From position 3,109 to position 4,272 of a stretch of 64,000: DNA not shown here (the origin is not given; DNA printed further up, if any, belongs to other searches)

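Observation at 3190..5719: Low-GC island with a gamma-class N6-adenine MTase translationally coupled to a putative restriction endonuclease (Type II R-M)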

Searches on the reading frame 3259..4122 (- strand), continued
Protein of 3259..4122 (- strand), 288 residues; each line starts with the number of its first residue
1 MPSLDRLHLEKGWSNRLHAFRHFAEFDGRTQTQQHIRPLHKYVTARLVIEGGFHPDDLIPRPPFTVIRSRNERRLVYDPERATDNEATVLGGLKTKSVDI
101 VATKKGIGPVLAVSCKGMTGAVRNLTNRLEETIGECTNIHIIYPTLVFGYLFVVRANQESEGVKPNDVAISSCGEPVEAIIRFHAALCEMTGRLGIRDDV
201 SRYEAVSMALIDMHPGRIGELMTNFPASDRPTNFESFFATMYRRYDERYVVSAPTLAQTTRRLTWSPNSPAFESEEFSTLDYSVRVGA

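Call 37: search_protein_families(library=padloc, proteins=[L085:3635-4522:+, L088:3755-4777:+, L086:3848-4756:+, L085:1929-3632:+, L088:2059-3762:+], max_evalue=0.01)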
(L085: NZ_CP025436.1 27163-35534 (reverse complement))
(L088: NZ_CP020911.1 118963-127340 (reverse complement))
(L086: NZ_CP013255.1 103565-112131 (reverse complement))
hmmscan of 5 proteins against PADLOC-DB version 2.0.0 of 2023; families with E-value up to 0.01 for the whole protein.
L085:3635-4522:+ (296 aa): 1 family
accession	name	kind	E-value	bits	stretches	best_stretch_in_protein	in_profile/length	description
PDLC03558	REase_II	-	0.0005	17.6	1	148-191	134-177/293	Type II restriction enzyme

L088:3755-4777:+ (341 aa): 0 families

L086:3848-4756:+ (303 aa): 0 families

L085:1929-3632:+ (568 aa): 42 families (the best 25 are shown)
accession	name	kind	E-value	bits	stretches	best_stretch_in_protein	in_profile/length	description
PDLC03301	MTase_II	-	3e-184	612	1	10-561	62-600/604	Type II methyltransferase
PDLC03267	MTase_II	-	5.2e-108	360.3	1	13-560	4-538/539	Type II methyltransferase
PDLC03222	MTase_II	-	1e-29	101.6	1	15-497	124-585/602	Type II methyltransferase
PDLC04134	mad2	-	1.2e-24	85.1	1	17-223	265-443/492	mads_2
PDLC03331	MTase_II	-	5.3e-22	76.2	1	18-485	25-482/541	Type II methyltransferase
PDLC03328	MTase_II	-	2.7e-21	73.7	1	10-492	19-503/587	Type II methyltransferase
PDLC03338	MTase_II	-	5.9e-20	69.5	1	17-222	124-345/604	Type II methyltransferase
PDLC03248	MTase_II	-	9.4e-17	58.9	1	23-222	10-191/521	Type II methyltransferase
PDLC03293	MTase_II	-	4.3e-15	53.4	1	17-223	11-204/427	Type II methyltransferase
PDLC03226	MTase_II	-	5.5e-14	49.7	1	13-210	7-217/579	Type II methyltransferase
PDLC03335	MTase_II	-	2.2e-13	47.7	1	20-209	77-285/607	Type II methyltransferase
PDLC03313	MTase_II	-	2.4e-12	44.1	1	19-201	19-225/563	Type II methyltransferase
PDLC03258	MTase_II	-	5.5e-12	43.5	1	19-195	19-171/366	Type II methyltransferase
PDLC03719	oMTase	-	5.6e-12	43.3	1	9-145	10-142/387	orphan methyltransferase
PDLC03026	MTase_I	-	4.2e-09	34.1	1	19-201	139-329/487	Type I methyltransferase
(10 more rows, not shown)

L088:2059-3762:+ (568 aa): 45 families (the best 25 are shown)
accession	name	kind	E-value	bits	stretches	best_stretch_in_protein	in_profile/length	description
PDLC03301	MTase_II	-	1.1e-238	791.7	1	24-565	66-601/604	Type II methyltransferase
PDLC03267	MTase_II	-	4.6e-109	363.8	1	26-563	7-538/539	Type II methyltransferase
PDLC03222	MTase_II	-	2.5e-30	103.6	1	26-500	125-585/602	Type II methyltransferase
PDLC03331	MTase_II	-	4.9e-30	102.7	1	29-535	26-531/541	Type II methyltransferase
PDLC04134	mad2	-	7.3e-24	82.4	1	26-234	264-441/492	mads_2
PDLC03248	MTase_II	-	1.4e-23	81.4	1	32-233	9-191/521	Type II methyltransferase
PDLC03293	MTase_II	-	1.2e-15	55.2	1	28-212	12-184/427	Type II methyltransferase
PDLC03338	MTase_II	-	4.3e-15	53.5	1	25-262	122-376/604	Type II methyltransferase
PDLC03313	MTase_II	-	9.7e-15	52.1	1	23-225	13-239/563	Type II methyltransferase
PDLC03258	MTase_II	-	2e-14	51.5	1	29-232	19-196/366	Type II methyltransferase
PDLC03328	MTase_II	-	9.1e-14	48.9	1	29-490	28-498/587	Type II methyltransferase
PDLC03335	MTase_II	-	2.3e-13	47.7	1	29-236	76-302/607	Type II methyltransferase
PDLC03226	MTase_II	-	1e-12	45.5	1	28-234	12-231/579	Type II methyltransferase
PDLC03719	oMTase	-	4e-12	43.8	1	29-234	22-208/387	orphan methyltransferase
PDLC03348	MTase_II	-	1.9e-11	41.2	1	124-320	342-530/727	Type II methyltransferase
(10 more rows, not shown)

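Call 43: predict_structure(alignment_id=A2)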
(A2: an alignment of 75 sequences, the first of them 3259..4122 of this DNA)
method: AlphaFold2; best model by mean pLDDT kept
length: 288 residues; sequences in the alignment: 75
mean_pLDDT: 89.8   pTM: 0.89
mean pLDDT of the five models: 89.8, 88.4, 88.3, 87.0, 50.9
residues with pLDDT >= 90: 210; 70-90: 57; 50-70: 10; < 50: 11
segments of 3 or more residues with pLDDT < 50: 1-8, 195-197
pLDDT, mean of each block of 10 residues (from residue 1): 46 84 93 91 96 97 94 94 89 87 96 96 91 90 93 96 94 96 92 59 92 95 90 94 95 91 95 86 91
secondary structure, 60 per line:
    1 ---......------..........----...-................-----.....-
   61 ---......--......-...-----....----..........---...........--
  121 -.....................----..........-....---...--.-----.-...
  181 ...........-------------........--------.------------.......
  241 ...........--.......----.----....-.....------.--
elements in order: H4-9 H16-25 H34-49 E64-69 E72-77 E87-90 E95-104 E108-118 H122-142 E147-156 H178-191 E205-212 H234-251 H254-260 H270-273 H275-279

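Call 44: search_protein_representatives(alignment_id=A2)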
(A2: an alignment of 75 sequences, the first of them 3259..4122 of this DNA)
Query: 75 sequences, 309 profile positions. Proteins with E-value up to 0.001 (for the whole library): 878; up to 1e-10: 493; up to 1e-30: 211. The best 150 are listed.
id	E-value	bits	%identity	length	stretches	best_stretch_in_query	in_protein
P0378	5.2e-118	410.0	-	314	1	7-303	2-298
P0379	1.2e-104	366.1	-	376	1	8-298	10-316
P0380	2.0e-101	355.5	-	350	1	5-296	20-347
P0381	2.9e-98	345.2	-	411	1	4-290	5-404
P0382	1.2e-96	339.9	-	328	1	6-300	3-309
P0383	9.6e-96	336.9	-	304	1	7-300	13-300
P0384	2.2e-92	325.9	-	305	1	11-290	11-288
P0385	1.7e-91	323.0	-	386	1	11-296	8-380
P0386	1.5e-89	316.6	-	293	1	8-291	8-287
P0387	2.1e-88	312.8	-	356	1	6-245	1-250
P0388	4.3e-87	308.5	-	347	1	24-293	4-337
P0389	1.9e-85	303.1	-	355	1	5-294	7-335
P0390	3.8e-85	302.1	-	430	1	63-303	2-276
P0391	2.7e-84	299.3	-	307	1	8-293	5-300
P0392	7.1e-84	297.9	-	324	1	12-291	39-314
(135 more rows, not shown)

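Call 47: fold_search(model_id=the predicted structure, library=pdb)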
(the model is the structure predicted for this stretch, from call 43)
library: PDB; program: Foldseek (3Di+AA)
matches with E <= 10: 448; with E <= 0.001: 0
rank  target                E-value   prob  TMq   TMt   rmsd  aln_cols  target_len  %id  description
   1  6m9g_B                7.8e-03  0.25  0.21  0.23  16.0       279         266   14  BbvCI B2 dimer with Ta6Br14 clusters (released 2018-11-14)
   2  6mag_A                1.7e-02  0.35  0.25  0.26  15.8       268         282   12  native BbvCI B2 dimer in space group C222 (released 2018-11-14)
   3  6m9g_A                2.4e-02  0.18  0.21  0.21  16.7       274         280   13  BbvCI B2 dimer with Ta6Br14 clusters (released 2018-11-14)
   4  6eg7_A                5.2e-02  0.20  0.28  0.29  15.2       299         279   10  BbvCI B2 dimer with I3C clusters (released 2018-11-14)
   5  6jdd                  9.7e-02  0.06  0.13  0.17  14.7       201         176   11  Crystal structure of the cypemycin decarboxylase CypD. (released 2019-03-06)
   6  6maf_A                1.8e-01  0.18  0.13  0.15  15.9        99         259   13  native BbvCI A2B2 tetramer at low resolution (released 2018-11-14)
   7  3vof                  2.2e-01  0.18  0.21  0.17  12.5       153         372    9  Cellobiohydrolase mutant, CcCel6C D102A, in the closed form (released 2012-03-21)
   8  3abx                  2.4e-01  0.13  0.20  0.16  12.7       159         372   11  CcCel6C, a glycoside hydrolase family 6 enzyme, complexed with p-nitrophenyl beta-D-cellotrioside (released 2010-01-05)
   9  3a9b_A                3.7e-01  0.11  0.20  0.16  12.6       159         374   11  CcCel6C, a glycoside hydrolase family 6 enzyme, complexed with cellobiose (released 2009-11-03)
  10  5d4y_A                4.4e-01  0.04  0.12  0.11  12.1       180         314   12  A psychrophilic glycoside hydrolase family 10 endo-beta-1,4-xylanase (released 2016-02-24)
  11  3a64                  4.7e-01  0.10  0.20  0.16  12.6       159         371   11  Crystal structure of CcCel6C, a glycoside hydrolase family 6 enzyme, from Coprinopsis cinerea (released 2009-09-01)
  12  3reg_A                5.4e-01  0.13  0.22  0.33  10.0       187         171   12  Crystal structure of EhRho1 bound to a GTP analog and Magnesium (released 2011-09-28)
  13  8tjy_A                6.5e-01  0.06  0.18  0.13  14.0       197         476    9  Structure of Gabija AB complex (released 2024-04-24)
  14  1v4v_A                6.5e-01  0.02  0.10  0.09  15.4       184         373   12  Crystal Structure Of UDP-N-Acetylglucosamine 2-Epimerase From Thermus Thermophilus HB8 (released 2003-12-02)
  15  3b5i_B                6.9e-01  0.12  0.18  0.16   6.4       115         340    9  Crystal structure of Indole-3-acetic Acid Methyltransferase (released 2008-01-15)
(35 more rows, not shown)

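Call 54: search_dna_similar(query=window:3259-4122:-, collection=phages, mode=protein, max_rows=10)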
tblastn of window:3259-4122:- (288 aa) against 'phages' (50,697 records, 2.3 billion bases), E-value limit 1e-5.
No match.

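Call 72: fold_search(model_id=the predicted structure, library=viral)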
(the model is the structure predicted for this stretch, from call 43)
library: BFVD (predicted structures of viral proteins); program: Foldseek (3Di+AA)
matches with E <= 10: 485; with E <= 0.001: 1
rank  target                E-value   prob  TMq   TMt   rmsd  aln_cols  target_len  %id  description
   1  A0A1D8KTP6            9.7e-04  0.99  0.32  0.45   7.6       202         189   18  Restriction endonuclease [Synechococcus phage S-CAM7]
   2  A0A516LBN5            2.2e-03  0.99  0.41  0.52  12.2       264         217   13  (no name in the UniProt tables at hand)
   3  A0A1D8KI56            9.4e-03  0.84  0.33  0.43  12.5       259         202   12  Uncharacterized protein [Synechococcus phage S-CAM1]
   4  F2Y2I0                1.7e-02  0.82  0.26  0.43   7.4       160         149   14  (no name in the UniProt tables at hand)
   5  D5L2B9                3.3e-02  0.30  0.22  0.32  10.7       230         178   13  Restriction endonuclease type IV Mrr domain-containing protein [uncultured virus]
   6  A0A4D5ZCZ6            4.8e-02  0.15  0.22  0.23  20.7       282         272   11  PD-(D/E)XK endonuclease-like domain-containing protein [Burkholderia phage BcepSaruman]
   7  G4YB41                7.5e-02  0.15  0.22  0.19  13.2       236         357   13  (no name in the UniProt tables at hand)
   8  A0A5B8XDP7            8.0e-02  0.35  0.24  0.36   7.9       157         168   10  ERCC4 domain-containing protein EP364R [African swine fever virus]
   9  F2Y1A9                1.7e-01  0.13  0.14  0.15   8.1       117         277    7  (no name in the UniProt tables at hand)
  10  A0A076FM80            1.9e-01  0.21  0.31  0.36  11.3       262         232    7  Uncharacterized protein [Aureococcus anophagefferens virus]
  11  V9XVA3                1.9e-01  0.03  0.11  0.12  18.7       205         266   10  Ie2 [Choristoneura murinana nucleopolyhedrovirus]
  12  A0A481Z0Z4            2.2e-01  0.02  0.11  0.11  16.5       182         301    9  Uncharacterized protein [Mimivirus LCMiAC01]
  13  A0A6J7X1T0            2.5e-01  0.16  0.19  0.31  11.9       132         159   18  Uncharacterized protein [uncultured Caudovirales phage]
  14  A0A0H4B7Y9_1          2.5e-01  0.10  0.20  0.07  15.4       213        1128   12  RNA-directed RNA polymerase L [Jonchet virus]
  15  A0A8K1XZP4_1          2.7e-01  0.11  0.20  0.07  13.3       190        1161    8  (no name in the UniProt tables at hand)
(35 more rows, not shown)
